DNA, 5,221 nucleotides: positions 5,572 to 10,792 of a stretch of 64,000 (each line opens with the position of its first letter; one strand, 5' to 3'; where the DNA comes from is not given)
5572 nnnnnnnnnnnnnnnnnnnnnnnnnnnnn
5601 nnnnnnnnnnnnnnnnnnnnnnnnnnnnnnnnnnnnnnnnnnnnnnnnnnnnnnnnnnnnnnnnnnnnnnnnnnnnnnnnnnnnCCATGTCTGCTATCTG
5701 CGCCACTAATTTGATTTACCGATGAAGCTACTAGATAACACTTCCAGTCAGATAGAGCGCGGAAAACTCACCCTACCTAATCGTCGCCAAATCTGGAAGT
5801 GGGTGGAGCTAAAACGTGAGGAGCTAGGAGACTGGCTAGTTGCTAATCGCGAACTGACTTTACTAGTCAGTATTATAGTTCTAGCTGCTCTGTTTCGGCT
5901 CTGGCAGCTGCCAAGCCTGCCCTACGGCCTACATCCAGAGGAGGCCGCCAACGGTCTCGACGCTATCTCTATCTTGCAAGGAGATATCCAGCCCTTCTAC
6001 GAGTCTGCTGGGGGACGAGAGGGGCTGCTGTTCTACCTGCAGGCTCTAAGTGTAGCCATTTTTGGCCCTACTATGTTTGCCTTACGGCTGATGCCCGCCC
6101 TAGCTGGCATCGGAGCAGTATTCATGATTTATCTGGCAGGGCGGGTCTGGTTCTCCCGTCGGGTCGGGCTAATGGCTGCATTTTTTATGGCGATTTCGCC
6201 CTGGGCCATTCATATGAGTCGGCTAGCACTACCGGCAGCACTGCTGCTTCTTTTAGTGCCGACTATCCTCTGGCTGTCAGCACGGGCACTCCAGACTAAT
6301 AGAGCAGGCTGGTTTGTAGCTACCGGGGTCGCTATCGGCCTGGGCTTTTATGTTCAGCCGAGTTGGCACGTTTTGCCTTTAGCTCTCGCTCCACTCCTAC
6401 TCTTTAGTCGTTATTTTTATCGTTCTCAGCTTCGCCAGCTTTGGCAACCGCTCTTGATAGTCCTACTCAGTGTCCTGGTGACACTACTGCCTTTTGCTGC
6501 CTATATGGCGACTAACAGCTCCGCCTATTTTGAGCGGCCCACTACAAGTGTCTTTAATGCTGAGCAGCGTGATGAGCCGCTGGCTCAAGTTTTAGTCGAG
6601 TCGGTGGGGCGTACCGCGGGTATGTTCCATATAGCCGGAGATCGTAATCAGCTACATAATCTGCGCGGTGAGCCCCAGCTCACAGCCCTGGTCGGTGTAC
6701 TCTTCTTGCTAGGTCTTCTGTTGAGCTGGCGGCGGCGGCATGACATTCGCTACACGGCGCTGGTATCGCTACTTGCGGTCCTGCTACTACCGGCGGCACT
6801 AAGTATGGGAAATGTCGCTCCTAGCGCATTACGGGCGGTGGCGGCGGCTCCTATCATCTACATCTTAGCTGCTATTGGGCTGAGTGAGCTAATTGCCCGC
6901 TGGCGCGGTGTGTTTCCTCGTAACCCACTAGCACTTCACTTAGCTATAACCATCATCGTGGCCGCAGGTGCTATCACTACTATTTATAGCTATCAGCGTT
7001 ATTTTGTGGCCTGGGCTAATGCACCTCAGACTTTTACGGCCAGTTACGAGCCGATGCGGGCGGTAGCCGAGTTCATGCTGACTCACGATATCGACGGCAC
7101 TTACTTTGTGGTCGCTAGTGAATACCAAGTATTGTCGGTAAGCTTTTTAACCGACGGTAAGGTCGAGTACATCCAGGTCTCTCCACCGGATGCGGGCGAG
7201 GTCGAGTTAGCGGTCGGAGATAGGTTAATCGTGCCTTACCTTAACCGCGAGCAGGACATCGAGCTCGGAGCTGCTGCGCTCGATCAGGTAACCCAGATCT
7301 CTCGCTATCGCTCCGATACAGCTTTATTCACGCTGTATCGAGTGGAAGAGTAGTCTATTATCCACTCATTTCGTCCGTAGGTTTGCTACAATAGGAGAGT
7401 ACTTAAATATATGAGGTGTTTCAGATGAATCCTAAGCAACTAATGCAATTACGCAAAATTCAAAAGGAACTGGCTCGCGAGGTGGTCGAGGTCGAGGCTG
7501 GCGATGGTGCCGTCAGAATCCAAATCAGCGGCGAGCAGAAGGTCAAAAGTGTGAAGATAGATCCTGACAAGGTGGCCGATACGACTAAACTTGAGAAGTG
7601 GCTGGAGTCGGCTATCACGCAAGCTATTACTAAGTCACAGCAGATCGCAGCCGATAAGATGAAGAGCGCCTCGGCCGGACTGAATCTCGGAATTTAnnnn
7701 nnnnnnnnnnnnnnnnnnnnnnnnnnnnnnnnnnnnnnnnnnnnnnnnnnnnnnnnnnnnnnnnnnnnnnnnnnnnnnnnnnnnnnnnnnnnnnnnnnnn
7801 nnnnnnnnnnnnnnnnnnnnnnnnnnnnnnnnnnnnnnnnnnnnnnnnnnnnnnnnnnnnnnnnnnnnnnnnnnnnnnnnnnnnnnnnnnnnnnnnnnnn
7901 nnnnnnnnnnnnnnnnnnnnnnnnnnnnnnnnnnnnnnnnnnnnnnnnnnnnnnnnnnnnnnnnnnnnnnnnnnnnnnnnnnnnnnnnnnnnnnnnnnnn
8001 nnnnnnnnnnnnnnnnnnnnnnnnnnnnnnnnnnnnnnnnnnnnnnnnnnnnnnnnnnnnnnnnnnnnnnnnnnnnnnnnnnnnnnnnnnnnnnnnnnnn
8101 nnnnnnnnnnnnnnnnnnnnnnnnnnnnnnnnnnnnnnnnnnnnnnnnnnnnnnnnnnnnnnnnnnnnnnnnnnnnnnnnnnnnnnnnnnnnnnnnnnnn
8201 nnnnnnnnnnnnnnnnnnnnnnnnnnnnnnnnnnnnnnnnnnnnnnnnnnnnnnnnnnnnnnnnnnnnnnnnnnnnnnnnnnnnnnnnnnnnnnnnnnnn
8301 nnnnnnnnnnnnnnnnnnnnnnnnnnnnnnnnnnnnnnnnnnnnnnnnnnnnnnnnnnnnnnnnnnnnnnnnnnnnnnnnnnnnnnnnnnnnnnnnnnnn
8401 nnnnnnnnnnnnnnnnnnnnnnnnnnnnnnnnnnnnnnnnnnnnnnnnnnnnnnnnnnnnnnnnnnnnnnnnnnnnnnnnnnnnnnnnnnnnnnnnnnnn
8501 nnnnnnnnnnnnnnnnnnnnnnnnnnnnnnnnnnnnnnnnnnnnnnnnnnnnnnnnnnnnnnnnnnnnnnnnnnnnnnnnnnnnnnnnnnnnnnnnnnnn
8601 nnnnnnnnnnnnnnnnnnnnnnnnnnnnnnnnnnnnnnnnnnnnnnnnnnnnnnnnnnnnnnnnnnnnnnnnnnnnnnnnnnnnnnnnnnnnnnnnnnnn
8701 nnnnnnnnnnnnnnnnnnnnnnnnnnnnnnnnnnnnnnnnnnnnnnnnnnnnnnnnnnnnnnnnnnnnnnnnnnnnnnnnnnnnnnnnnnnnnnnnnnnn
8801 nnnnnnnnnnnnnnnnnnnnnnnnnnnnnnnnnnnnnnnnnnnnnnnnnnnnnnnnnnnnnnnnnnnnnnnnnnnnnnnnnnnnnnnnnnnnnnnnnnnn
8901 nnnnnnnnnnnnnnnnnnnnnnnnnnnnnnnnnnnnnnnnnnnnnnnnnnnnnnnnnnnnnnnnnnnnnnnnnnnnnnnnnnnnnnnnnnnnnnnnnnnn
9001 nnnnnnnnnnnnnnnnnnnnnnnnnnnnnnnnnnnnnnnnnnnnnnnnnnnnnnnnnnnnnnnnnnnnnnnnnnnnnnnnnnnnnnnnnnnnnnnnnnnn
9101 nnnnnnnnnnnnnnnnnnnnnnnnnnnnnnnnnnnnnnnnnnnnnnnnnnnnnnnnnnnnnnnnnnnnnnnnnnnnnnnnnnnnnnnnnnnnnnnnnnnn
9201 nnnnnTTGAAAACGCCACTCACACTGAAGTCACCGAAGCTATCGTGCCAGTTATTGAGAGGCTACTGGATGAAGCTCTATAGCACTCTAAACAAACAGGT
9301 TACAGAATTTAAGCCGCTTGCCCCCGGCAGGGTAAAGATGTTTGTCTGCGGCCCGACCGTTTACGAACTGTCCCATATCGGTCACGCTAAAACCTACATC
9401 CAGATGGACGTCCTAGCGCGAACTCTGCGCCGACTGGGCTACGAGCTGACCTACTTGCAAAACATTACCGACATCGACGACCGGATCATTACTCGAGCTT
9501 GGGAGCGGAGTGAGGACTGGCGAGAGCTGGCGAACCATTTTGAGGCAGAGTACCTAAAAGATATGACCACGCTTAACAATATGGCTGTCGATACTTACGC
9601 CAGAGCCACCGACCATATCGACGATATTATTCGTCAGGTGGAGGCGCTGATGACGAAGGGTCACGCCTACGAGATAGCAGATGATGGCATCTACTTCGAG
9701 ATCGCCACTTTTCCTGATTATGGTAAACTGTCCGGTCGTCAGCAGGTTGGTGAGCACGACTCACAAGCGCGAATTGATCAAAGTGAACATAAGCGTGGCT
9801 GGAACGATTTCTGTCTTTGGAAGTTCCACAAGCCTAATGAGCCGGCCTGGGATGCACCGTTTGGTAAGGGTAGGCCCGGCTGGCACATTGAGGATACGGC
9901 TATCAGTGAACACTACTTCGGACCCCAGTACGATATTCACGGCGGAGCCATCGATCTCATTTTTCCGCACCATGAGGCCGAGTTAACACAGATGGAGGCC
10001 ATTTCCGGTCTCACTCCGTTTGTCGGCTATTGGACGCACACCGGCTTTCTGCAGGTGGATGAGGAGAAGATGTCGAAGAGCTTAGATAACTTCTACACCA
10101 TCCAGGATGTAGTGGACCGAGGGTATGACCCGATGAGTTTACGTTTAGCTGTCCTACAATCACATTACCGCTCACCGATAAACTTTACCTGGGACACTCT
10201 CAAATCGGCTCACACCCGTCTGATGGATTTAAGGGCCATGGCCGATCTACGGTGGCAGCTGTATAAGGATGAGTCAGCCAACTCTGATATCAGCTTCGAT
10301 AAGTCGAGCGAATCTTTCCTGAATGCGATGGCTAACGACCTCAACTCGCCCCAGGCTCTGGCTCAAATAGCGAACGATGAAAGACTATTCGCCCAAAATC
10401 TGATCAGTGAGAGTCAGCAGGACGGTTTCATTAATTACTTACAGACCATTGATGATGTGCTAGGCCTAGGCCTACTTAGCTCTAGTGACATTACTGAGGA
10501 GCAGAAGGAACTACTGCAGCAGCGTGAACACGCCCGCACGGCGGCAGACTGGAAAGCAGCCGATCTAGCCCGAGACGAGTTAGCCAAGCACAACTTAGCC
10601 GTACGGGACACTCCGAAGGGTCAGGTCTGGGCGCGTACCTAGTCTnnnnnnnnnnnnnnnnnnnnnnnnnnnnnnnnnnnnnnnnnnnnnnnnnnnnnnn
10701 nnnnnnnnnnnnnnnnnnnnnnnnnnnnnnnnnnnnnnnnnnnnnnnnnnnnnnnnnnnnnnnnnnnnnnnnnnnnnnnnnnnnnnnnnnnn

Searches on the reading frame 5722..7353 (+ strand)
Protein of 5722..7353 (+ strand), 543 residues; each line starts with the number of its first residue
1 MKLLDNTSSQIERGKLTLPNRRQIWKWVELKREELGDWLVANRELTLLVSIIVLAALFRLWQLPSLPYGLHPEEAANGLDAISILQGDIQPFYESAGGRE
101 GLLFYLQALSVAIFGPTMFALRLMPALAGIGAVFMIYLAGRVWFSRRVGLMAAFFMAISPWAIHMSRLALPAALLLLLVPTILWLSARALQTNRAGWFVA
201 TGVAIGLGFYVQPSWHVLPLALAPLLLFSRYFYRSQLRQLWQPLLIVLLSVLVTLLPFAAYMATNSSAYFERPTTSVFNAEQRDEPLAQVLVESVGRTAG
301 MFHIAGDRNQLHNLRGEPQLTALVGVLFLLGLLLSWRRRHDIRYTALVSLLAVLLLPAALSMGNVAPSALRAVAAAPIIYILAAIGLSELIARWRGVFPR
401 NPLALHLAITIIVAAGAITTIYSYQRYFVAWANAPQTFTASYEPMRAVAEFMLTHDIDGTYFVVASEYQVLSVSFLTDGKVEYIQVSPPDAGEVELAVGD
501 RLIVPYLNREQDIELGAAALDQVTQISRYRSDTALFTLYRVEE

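Call 73: search_protein_families(library=pfam, proteins=[window:5722-7353:+], max_evalue=0.0001)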
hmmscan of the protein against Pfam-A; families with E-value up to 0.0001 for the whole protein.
window:5722-7353:+ (543 aa): 2 families
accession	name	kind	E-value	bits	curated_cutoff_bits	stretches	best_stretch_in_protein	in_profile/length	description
PF13231.12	PMT_2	-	2.4e-18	67.3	26.1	1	103-254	6-153/160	Dolichyl-phosphate-mannose-protein mannosyltransferase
PF02366.24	PMT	-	1.1e-07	32.2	22.7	1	113-265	77-237/245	Dolichyl-phosphate-mannose-protein mannosyltransferase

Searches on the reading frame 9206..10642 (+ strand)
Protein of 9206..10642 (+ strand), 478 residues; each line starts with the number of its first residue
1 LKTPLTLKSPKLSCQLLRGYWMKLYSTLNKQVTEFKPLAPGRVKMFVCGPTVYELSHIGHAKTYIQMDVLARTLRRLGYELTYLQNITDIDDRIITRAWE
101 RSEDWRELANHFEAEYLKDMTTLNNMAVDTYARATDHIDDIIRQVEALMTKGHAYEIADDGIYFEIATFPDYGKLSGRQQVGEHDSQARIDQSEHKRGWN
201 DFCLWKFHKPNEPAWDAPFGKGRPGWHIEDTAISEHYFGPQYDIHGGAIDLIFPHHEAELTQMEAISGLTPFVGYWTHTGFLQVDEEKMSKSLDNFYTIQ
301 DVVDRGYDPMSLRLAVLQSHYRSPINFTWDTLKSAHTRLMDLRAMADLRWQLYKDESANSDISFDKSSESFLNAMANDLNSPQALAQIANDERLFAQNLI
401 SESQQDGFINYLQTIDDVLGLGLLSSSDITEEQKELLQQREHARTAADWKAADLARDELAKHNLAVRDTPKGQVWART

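Call 73: search_protein_families(library=pfam, proteins=[window:9206-10642:+], max_evalue=0.0001)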
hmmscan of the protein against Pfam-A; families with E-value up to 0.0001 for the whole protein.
window:9206-10642:+ (478 aa): 4 families
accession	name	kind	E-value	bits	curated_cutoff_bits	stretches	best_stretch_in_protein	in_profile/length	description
PF01406.26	tRNA-synt_1e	-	3.3e-111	371.9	27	1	35-335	2-299/301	tRNA synthetases class I (C) catalytic domain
PF09334.17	tRNA-synt_1g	-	2.7e-12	46.6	20.1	1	55-163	13-122/391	tRNA synthetases class I (M)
PF23493.1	CysS_C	-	2.1e-11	44.2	23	1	427-475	2-50/51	Cysteinyl-tRNA ligase anticodon binding domain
PF00133.28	tRNA-synt_1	-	9.7e-05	21.7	22.7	0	249-327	336-413/414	tRNA synthetases class I (I, L, M and V)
